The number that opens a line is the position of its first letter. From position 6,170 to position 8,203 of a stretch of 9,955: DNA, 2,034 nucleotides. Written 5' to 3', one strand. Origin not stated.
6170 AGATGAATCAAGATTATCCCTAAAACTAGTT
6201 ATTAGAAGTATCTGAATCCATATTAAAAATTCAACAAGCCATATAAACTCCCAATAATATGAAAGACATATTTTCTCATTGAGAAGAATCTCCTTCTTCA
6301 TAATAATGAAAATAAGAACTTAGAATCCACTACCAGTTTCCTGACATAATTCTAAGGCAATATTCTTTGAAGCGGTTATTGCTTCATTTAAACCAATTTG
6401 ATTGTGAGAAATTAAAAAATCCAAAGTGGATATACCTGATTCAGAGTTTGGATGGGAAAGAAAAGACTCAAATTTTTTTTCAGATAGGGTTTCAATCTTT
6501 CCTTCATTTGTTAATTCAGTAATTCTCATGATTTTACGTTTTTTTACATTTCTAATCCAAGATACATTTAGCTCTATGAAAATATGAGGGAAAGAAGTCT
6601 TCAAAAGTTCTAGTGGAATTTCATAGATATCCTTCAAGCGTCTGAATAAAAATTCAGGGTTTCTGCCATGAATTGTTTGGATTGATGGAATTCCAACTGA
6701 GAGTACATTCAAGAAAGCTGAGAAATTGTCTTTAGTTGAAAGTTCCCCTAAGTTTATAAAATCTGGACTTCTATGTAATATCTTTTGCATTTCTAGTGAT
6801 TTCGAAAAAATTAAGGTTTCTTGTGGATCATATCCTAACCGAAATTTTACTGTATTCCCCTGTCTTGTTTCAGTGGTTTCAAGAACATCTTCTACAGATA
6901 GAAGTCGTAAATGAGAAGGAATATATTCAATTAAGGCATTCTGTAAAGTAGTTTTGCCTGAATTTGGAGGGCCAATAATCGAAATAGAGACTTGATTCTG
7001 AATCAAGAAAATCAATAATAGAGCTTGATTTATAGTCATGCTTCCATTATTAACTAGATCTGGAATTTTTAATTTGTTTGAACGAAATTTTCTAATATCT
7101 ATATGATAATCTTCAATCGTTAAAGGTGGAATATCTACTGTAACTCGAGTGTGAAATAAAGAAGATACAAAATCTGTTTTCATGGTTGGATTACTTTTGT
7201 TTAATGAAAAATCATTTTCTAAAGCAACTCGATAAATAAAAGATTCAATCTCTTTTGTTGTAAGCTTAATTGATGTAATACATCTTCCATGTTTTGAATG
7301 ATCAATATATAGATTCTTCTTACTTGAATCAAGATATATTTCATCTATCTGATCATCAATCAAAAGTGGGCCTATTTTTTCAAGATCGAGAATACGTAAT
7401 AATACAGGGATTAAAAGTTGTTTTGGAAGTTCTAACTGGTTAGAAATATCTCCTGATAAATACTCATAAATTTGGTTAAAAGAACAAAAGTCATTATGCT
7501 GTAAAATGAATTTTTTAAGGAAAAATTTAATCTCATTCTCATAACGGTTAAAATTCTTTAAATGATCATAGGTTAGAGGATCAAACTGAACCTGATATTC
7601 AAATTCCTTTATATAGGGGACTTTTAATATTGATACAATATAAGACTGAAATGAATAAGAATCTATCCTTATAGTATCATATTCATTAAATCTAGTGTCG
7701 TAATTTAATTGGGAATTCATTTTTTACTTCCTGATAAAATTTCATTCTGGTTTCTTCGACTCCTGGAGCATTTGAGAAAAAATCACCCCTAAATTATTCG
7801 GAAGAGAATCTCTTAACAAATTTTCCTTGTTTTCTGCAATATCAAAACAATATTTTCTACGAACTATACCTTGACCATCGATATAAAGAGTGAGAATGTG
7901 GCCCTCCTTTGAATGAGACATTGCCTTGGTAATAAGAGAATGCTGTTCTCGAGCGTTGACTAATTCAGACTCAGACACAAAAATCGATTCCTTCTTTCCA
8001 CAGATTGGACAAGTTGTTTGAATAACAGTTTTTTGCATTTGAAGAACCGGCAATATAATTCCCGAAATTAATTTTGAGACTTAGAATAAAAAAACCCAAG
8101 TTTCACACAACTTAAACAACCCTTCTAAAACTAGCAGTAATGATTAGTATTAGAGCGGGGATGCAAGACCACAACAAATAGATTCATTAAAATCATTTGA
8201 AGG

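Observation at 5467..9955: Pilin-less, divergently organised type IV filament-like module (CxxC protein, FlaI-type ATPase, small membrane ORFs, opposite a double-T2SSF platform)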

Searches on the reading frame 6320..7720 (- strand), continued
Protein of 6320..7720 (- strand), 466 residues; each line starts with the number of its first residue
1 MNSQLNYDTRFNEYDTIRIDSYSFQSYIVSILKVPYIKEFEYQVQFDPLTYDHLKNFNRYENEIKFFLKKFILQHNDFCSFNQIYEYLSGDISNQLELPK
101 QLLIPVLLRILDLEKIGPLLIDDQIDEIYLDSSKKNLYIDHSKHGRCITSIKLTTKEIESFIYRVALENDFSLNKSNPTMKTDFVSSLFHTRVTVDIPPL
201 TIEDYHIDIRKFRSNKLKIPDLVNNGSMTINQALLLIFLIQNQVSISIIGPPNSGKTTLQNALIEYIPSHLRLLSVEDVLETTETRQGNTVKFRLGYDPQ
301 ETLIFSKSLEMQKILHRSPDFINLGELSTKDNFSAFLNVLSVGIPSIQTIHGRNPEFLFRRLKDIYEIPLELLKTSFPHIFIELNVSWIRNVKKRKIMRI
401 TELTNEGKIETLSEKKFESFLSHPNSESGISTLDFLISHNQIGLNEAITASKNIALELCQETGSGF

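Call 93: list_cluster_members(proteins=[P0108, P0120, P0060, P0107, P0045, P0099])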
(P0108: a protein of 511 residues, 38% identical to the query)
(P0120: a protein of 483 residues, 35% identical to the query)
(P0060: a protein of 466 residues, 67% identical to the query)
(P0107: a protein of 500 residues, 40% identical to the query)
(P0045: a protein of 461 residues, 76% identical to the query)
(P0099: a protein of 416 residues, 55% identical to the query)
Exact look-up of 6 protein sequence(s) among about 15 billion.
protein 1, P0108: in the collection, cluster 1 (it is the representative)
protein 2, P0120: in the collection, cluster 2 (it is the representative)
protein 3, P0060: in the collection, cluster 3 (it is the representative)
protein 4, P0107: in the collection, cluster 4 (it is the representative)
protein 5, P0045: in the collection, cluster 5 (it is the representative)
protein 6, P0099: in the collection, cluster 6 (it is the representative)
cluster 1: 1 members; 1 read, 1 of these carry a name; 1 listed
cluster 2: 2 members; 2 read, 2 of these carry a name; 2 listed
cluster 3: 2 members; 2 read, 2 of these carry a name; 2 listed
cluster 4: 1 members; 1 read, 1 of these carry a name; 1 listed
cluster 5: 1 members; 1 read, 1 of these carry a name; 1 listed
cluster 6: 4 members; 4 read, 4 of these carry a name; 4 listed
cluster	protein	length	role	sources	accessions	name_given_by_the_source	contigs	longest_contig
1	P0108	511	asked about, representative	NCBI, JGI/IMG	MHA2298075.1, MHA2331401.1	MAG: ATPase, T2SS/T4P/T4SS family [Candidatus Hodarchaeales archaeon] | type IV secretory pathway ATPase VirB11/archaellum biosynthesis ATPase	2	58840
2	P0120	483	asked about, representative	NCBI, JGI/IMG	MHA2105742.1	MAG: ATPase, T2SS/T4P/T4SS family [Candidatus Hodarchaeales archaeon] | flagellar protein FlaI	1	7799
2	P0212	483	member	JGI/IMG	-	flagellar protein FlaI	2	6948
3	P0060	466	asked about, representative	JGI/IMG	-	type IV secretory pathway ATPase VirB11/archaellum biosynthesis ATPase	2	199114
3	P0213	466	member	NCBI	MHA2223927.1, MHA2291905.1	MAG: ATPase, T2SS/T4P/T4SS family [Candidatus Hodarchaeales archaeon]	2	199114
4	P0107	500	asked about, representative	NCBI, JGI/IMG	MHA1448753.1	MAG: ATPase, T2SS/T4P/T4SS family [Candidatus Hodarchaeales archaeon]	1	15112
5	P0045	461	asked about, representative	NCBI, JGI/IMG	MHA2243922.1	MAG: ATPase, T2SS/T4P/T4SS family [Candidatus Hodarchaeales archaeon] | type IV secretory pathway ATPase VirB11/archaellum biosynthesis ATPase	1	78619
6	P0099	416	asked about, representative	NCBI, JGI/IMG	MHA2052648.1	MAG: ATPase, T2SS/T4P/T4SS family [Candidatus Hodarchaeales archaeon] | type IV secretory pathway ATPase VirB11/archaellum biosynthesis ATPase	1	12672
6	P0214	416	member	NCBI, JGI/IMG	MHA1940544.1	MAG: ATPase, T2SS/T4P/T4SS family [Candidatus Hodarchaeales archaeon] | type IV secretory pathway ATPase VirB11/archaellum biosynthesis ATPase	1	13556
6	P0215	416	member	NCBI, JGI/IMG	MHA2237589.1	MAG: ATPase, T2SS/T4P/T4SS family [Candidatus Hodarchaeales archaeon] | type IV secretory pathway ATPase VirB11/archaellum biosynthesis ATPase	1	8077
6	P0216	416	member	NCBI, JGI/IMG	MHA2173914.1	MAG: ATPase, T2SS/T4P/T4SS family [Candidatus Hodarchaeales archaeon] | type IV secretory pathway ATPase VirB11/archaellum biosynthesis ATPase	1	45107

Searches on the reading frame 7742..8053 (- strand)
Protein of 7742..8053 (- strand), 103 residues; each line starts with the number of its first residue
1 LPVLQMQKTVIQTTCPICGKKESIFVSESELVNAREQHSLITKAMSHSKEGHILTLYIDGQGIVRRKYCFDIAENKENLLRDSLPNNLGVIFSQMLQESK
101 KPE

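Call 3: search_protein_families(library=pfam, proteins=[window:7742-8053:-], max_evalue=1)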
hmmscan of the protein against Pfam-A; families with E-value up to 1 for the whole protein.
window:7742-8053:- (103 aa): 1 family
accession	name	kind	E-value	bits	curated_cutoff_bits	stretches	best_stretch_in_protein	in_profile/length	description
PF09845.14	OapC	-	0.015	16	23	1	7-47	14-56/133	Origin-associated protein OapC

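Call 4: search_protein_families(library=ncbifam, proteins=[window:7742-8053:-], max_evalue=1)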
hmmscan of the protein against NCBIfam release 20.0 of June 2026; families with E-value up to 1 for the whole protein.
window:7742-8053:- (103 aa): 2 families
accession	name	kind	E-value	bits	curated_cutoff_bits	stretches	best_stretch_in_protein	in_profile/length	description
NF040506.1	PG0870_Nterm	domain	0.039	14.1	50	1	5-24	4-23/56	PG0870-related protein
NF006875.0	PRK09372.1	equivalog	0.11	12.2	136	1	23-66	30-71/161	ribonuclease E activity regulator RraA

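Call 42: find_homologous_proteins(query=window:7742-8050:-, max_evalue=0.01)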
Query window:7742-8050:- (102 aa): 30 proteins with E <= 0.01 among 30 candidates.
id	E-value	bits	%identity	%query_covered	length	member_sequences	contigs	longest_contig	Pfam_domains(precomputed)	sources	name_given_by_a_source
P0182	2.8e-59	215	98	100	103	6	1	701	-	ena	-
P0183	1.1e-55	203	92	100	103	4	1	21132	-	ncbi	ncbi:MAG: hypothetical protein ACFFC6_07025 [Promethearchaeota archaeon]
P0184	1.9e-54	199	89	100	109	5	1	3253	-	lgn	-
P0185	2.5e-54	199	90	100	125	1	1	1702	-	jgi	jgi:hypothetical protein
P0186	3.8e-49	182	83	100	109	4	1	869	-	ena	-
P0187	7.6e-48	178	85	97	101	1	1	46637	-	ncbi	ncbi:MAG: hypothetical protein ACFFAE_01705 [Candidatus Hodarchaeota archaeon]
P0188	1.5e-43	164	79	97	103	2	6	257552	-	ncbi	ncbi:MAG: hypothetical protein ACFFB2_10805 [Promethearchaeota archaeon]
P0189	4.8e-43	163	76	97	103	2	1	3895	-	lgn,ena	-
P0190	8.1e-42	159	75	97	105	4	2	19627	-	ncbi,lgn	-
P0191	1.1e-41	158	75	99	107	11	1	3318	-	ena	-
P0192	4.2e-41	157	76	97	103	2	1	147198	-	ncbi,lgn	ncbi:MAG: hypothetical protein ACFFB5_17430 [Promethearchaeota archaeon]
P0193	1.3e-40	155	74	96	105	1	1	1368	-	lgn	-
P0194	1.4e-40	155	72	99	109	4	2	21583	-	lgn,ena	-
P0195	1.7e-39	151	70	99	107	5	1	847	-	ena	-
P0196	6.0e-39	150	75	95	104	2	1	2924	-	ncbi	ncbi:MAG: hypothetical protein ACW964_18940 [Candidatus Hodarchaeales archaeon]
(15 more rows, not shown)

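Call 45: search_solved_structures(query=A4, max_evalue=10, show_alignments=2)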
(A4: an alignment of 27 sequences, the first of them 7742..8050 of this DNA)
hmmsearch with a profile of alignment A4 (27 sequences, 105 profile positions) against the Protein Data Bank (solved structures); distinct sequences matched with E-value up to 10: 0.

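Call 49: predict_structure(alignment_id=A4)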
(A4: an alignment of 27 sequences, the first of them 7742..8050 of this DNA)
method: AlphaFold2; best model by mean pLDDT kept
length: 102 residues; sequences in the alignment: 27
mean_pLDDT: 83.4   pTM: 0.61
mean pLDDT of the five models: 83.4, 82.9, 82.0, 81.4, 78.2
residues with pLDDT >= 90: 61; 70-90: 20; 50-70: 15; < 50: 6
segments of 3 or more residues with pLDDT < 50: 79-81
pLDDT, mean of each block of 10 residues (from residue 1): 68 95 95 97 93 96 95 59 63 77 59
secondary structure, 60 per line:
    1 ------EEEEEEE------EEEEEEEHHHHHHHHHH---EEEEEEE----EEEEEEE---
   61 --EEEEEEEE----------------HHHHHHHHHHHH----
elements in order: E7-13 E20-26 H27-36 E40-46 E51-57 E63-70 H87-98

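Call 52: fold_search(model_id=the predicted structure, library=pdb)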
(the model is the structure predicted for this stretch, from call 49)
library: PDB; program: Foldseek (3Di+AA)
matches with E <= 10: 940; with E <= 0.001: 0
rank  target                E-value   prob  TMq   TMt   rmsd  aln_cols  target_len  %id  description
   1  4h5u_C                4.7e-01  0.30  0.22  0.10   5.9        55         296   22  Structural insights into yeast Nit2: wild-type yeast Nit2 (released 2013-07-31)
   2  3ulb_A                6.2e-01  0.12  0.22  0.22  12.2        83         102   16  Crystal structure of the pleckstrin homology domain of Saccharomyces cerevisiae Avo1, a TORC2 subunit, in the P212121  (released 2012-04-11)
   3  3us0_D                6.2e-01  0.10  0.21  0.12  15.6        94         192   13  Structure of p63 DNA Binding Domain in Complex with a 22 Base Pair A/T Rich Response Element Containing a Two Base Pai (released 2012-02-01)
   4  3vvw_A                7.0e-01  0.14  0.22  0.21  12.0        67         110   19  NDP52 in complex with LC3C (released 2013-02-27)
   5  4hg5_C                7.4e-01  0.23  0.22  0.09   5.9        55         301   22  Structural insights into yeast Nit2: wild-type yeast Nit2 in complex with oxaloacetate (released 2013-07-31)
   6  6b46_I                7.4e-01  0.18  0.22  0.27  15.5       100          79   12  Cryo-EM structure of Type I-F CRISPR crRNA-guided Csy surveillance complex with bound anti-CRISPR protein AcrF1 (released 2017-10-18)
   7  5uz9_MODEL_1_I        7.9e-01  0.51  0.27  0.35  12.7        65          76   17  Cryo EM structure of anti-CRISPRs, AcrF1 and AcrF2, bound to type I-F crRNA-guided CRISPR surveillance complex (released 2017-04-26)
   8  3qyn_D                7.9e-01  0.09  0.21  0.14  12.5        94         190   15  Structure of p63 DNA Binding Domain in Complex with a 22 Base Pair A/T Rich Response Element Containing 2 Base Pair Sp (released 2011-04-06)
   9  3qyn_B                8.9e-01  0.08  0.21  0.14  12.5        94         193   15  Structure of p63 DNA Binding Domain in Complex with a 22 Base Pair A/T Rich Response Element Containing 2 Base Pair Sp (released 2011-04-06)
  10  3tbl_A                9.4e-01  0.47  0.32  0.14   9.1        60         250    8  Structure of Mono-ubiquitinated PCNA: Implications for DNA Polymerase Switching and Okazaki Fragment Maturation (released 2012-05-23)
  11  3v62_B                9.4e-01  0.20  0.32  0.14  14.6       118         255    8  Structure of the S. cerevisiae Srs2 C-terminal domain in complex with PCNA conjugated to SUMO on lysine 164 (released 2012-02-29)
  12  3to1_B                9.4e-01  0.12  0.24  0.13  14.1       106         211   11  Two surfaces on Rtt106 mediate histone binding and chaperone activity (released 2011-12-21)
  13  7o3d                  1.0e+00  0.30  0.22  0.04  12.4        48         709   21  Cooperation between the intrinsically disordered and ordered regions of Spt6 regulates nucleosome and Pol II CTD binding (released 2022-04-13)
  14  6xsx                  1.0e+00  0.23  0.26  0.07   8.3        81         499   10  The structure of the catalytic module of the metalloprotease ZmpA from Clostridium perfringens (released 2021-02-03)
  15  3d8f_A                1.0e+00  0.09  0.18  0.15  14.4        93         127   11  Crystal structure of the human Fe65-PTB1 domain with bound phosphate (trigonal crystal form) (released 2008-06-10)
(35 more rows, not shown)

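Call 83: search_protein_families(library=pfam, alignment_id=A4, max_evalue=1)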
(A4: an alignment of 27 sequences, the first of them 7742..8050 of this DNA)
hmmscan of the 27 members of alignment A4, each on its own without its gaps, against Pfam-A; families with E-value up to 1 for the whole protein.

A. member 1, window:7742-8050:- (102 aa): 1 family
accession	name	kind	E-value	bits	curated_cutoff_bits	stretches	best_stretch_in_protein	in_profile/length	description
PF09845.14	OapC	-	0.016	15.9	23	1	7-46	15-56/133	Origin-associated protein OapC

B. families by the number of members that match (of 27 scanned): 18 families
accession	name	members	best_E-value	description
PF09845.14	OapC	6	0.011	Origin-associated protein OapC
PF22811.2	Zn_ribbon_NrdR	5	0.04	Transcriptional repressor NrdR-like, N-terminal domain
PF08683.16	CAMSAP_CKK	4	0.011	Microtubule-binding calmodulin-regulated spectrin-associated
PF22415.1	PSV_ORF131-like_dom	4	0.019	PSV_Hypothetical protein ORF131-like domain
PF23451.1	Zn_ribbon_PaaD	3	0.1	PaaD zinc beta ribbon domain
PF16341.10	DUF4971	1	0.008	Domain of unknown function (DUF4971)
PF05907.18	CXXC_Zn-b_euk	1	0.023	CXXC motif containing zinc binding protein, eukaryotic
PF13020.12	NOV_C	1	0.044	Protein NO VEIN, C-terminal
PF14516.12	AAA_35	1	0.066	AAA-like domain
PF21344.3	Zn_ribbon_LysW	1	0.078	Alpha-aminoadipate carrier protein LysW-like, globular domain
PF11023.14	DUF2614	1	0.085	Zinc-ribbon containing domain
PF23150.1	CFAP61_dimer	1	0.1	CFAP61 dimerisation domain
PF24311.1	THSD1_D3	1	0.1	THSD1 third Ig-like domain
PF06979.18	TMEM70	1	0.12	TMEM70/TMEM186/TMEM223 protein family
PF21817.3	CapR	1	0.12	CapR homology domain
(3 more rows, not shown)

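Call 89: find_related_loci(query=A8, collection=metagenome_contigs, flank=6000)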
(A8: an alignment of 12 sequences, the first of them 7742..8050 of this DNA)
Query A8 (102 aa) in metagenome_contigs; peptide patterns used: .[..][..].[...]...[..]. (x = any residue, [..] = any of these).
13 stretches matched a pattern; 3 encode a relative of the query (tblastn E <= 1e-3); 3 distinct loci.
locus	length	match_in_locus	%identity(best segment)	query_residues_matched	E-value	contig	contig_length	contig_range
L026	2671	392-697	91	1-102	2e-64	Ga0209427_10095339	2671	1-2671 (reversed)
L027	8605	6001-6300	74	1-100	4e-49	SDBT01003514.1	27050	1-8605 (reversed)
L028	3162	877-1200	64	1-102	1e-43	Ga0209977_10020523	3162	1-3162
